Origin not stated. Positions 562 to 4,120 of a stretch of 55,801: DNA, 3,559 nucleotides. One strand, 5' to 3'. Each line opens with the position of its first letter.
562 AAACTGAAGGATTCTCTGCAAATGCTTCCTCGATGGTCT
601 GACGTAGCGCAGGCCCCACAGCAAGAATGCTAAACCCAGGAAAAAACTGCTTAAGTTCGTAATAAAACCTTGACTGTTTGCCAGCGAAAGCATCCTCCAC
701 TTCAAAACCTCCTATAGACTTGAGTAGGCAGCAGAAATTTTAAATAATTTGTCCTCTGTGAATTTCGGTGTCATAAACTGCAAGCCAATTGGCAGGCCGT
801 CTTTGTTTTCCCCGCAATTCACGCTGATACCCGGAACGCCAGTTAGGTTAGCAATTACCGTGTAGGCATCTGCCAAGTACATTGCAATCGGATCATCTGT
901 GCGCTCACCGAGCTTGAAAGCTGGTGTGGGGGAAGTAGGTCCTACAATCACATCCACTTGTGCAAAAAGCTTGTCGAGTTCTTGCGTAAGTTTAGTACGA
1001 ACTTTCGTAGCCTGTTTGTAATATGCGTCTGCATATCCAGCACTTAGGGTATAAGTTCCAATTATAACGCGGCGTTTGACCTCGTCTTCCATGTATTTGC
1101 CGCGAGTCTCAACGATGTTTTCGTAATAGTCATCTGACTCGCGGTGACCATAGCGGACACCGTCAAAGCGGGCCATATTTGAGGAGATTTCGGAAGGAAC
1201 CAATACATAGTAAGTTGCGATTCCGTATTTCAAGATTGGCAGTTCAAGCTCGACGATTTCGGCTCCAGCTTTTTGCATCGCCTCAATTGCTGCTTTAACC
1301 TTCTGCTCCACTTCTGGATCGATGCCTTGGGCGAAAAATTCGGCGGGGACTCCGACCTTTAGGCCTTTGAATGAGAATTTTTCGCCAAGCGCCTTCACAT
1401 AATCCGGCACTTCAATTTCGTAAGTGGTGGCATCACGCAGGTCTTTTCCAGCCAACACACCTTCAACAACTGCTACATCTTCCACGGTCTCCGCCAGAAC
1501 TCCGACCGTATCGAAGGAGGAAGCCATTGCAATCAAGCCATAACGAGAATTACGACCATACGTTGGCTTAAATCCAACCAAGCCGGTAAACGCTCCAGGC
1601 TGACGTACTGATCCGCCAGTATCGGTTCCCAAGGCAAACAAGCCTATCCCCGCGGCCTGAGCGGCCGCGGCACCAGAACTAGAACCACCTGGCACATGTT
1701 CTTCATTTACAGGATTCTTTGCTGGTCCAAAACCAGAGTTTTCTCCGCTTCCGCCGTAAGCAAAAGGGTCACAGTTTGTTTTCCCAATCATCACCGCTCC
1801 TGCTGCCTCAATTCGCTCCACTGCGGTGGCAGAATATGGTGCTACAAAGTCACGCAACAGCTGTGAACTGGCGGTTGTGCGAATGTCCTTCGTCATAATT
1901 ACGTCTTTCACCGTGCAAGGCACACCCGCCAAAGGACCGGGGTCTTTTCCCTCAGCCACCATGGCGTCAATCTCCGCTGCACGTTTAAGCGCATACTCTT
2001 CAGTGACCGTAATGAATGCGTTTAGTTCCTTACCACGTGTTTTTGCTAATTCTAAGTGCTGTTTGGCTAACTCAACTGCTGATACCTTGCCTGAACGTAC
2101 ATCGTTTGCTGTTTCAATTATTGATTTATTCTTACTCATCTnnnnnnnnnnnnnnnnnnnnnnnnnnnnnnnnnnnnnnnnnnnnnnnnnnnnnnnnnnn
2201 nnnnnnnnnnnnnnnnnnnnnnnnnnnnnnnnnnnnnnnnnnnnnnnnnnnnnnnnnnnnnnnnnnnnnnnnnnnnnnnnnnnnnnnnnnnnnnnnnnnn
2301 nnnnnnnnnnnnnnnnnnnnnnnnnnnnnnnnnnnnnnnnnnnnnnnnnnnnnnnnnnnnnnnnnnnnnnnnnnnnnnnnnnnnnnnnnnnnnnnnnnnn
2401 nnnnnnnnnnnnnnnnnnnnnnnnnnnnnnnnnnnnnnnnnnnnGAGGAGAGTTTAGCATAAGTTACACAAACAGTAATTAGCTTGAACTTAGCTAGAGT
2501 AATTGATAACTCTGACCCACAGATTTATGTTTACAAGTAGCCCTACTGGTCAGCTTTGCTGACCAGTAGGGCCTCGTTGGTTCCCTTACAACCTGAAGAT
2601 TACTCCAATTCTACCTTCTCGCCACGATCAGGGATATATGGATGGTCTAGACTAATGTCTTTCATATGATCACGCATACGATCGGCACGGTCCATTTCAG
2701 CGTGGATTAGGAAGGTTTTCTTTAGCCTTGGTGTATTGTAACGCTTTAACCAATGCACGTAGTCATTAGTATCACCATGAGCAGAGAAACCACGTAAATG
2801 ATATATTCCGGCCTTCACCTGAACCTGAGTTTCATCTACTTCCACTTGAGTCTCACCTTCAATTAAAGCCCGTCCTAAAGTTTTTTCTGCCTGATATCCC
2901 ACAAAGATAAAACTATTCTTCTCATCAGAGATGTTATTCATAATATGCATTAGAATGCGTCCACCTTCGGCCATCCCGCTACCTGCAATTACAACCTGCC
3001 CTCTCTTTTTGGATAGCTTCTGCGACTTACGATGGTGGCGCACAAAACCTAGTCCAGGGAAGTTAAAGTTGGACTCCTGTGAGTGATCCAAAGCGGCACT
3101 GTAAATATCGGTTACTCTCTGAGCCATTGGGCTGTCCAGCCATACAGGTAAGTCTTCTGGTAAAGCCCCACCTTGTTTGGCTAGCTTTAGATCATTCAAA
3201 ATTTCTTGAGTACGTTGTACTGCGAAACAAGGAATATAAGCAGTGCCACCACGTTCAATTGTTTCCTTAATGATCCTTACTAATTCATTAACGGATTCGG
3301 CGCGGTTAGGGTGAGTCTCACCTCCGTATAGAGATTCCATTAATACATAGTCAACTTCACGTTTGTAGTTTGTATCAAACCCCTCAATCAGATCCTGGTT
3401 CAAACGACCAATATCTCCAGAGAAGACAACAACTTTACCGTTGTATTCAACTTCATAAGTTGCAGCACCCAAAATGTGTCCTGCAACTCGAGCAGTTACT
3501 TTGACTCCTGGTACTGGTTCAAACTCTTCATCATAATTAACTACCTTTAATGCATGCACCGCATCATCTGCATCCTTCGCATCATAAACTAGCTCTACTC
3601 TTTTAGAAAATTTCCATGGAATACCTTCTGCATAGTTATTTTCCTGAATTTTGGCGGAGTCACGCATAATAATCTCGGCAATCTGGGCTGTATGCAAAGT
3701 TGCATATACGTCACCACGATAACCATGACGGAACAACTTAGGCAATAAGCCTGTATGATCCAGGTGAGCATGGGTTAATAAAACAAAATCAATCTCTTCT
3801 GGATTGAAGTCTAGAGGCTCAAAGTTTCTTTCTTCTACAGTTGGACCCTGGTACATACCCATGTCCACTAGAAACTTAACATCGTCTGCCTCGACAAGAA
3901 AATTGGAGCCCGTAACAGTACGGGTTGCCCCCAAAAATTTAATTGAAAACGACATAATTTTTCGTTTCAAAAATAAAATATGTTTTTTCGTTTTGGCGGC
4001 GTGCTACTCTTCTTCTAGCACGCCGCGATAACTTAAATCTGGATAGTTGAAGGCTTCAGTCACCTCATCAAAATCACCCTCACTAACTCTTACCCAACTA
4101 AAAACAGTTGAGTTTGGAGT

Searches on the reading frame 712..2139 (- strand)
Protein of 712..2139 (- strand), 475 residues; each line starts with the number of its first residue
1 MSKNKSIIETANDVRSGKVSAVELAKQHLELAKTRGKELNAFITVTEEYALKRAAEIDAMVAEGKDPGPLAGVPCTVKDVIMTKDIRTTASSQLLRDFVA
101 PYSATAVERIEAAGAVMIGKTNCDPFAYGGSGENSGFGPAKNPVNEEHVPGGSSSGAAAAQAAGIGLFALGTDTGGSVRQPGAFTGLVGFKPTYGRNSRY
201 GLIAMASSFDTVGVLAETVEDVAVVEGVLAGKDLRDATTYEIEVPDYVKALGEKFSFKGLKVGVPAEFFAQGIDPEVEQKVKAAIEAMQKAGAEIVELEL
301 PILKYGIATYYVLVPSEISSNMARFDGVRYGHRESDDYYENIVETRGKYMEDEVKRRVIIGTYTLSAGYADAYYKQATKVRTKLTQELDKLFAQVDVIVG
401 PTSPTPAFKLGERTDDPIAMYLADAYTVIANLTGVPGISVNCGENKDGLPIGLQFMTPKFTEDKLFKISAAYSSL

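Call 18: search_protein_families(library=pfam, proteins=[window:712-2139:-], max_evalue=0.001)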
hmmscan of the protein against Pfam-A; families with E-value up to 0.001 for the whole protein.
window:712-2139:- (475 aa): 1 family
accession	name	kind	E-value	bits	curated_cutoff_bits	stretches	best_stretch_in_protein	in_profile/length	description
PF01425.27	Amidase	-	6.9e-138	460.9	27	1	32-465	10-444/445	Amidase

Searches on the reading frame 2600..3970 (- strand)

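Call 18: search_protein_families(library=pfam, proteins=[window:2600-3970:-], max_evalue=0.001)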
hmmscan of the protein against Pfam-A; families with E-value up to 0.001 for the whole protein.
window:2600-3970:- (456 aa): 5 families
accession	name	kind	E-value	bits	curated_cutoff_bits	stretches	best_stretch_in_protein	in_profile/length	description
PF10996.14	Beta-Casp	-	4.9e-29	101.7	27.7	1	254-369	1-120/120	Beta-Casp domain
PF16661.11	Lactamase_B_6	-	2.3e-15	56.9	27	1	25-200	1-175/193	Metallo-beta-lactamase superfamily domain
PF00753.33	Lactamase_B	-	1e-12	48.9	22.7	1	21-194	6-157/196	Metallo-beta-lactamase superfamily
PF12706.13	Lactamase_B_2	-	3.7e-09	36.9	27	1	51-196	20-155/200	Beta-lactamase superfamily domain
PF07521.17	RMMBL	-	4.6e-09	36.6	21.6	1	383-438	2-54/63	Zn-dependent metallo-hydrolase RNA specificity domain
